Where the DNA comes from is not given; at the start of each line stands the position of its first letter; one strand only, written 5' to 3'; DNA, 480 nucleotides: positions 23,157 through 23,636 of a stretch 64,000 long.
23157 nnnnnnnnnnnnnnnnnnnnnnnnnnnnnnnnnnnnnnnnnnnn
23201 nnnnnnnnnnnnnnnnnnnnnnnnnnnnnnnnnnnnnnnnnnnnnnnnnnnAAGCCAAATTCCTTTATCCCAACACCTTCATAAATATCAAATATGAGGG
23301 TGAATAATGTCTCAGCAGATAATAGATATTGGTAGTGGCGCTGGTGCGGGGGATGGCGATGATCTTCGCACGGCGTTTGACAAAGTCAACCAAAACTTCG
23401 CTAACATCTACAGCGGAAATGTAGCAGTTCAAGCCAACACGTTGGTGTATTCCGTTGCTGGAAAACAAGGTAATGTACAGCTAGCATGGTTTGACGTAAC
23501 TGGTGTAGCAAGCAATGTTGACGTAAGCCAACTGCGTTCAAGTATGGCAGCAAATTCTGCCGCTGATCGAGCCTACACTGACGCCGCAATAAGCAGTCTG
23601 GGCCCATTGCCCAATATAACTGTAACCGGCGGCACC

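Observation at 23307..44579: Three tail-fibre genes share an N-terminal anchor motif but carry different distal domains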

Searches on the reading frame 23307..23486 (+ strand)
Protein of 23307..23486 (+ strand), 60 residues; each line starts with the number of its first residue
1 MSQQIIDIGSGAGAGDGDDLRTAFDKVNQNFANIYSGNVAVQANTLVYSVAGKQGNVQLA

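Call 16: search_protein_families(library=phrogs, proteins=[window:23307-23486:+], max_evalue=1)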
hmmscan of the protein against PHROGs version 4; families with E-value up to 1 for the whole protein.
seq(60 aa): 6 families
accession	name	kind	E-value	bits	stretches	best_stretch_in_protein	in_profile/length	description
phrog_8859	-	unknown function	1.3e-06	28.7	1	1-55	1-53/400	-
phrog_677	-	tail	1.9e-06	28.5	1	1-36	1-36/412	baseplate wedge tail fiber protein connector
phrog_18794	-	unknown function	6.3e-05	23.3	1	1-44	1-44/427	-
phrog_6942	-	tail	0.00011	22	1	1-47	1-45/708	tail fiber protein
phrog_958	-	tail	0.0012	18.2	1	3-36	2-35/606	baseplate wedge subunit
phrog_1836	-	tail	0.0082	16.8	1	1-53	38-92/366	tail fiber protein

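Call 17: search_protein_families(library=pfam, proteins=[window:23307-23486:+], max_evalue=10)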
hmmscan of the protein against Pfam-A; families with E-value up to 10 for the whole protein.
seq(60 aa): 1 family
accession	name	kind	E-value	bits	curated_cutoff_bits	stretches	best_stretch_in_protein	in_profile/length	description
PF07880.17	T4_gp9_10_N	-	0.004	17.7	25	1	4-56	2-53/175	Bacteriophage T4 gp9/10-like protein, N-terminal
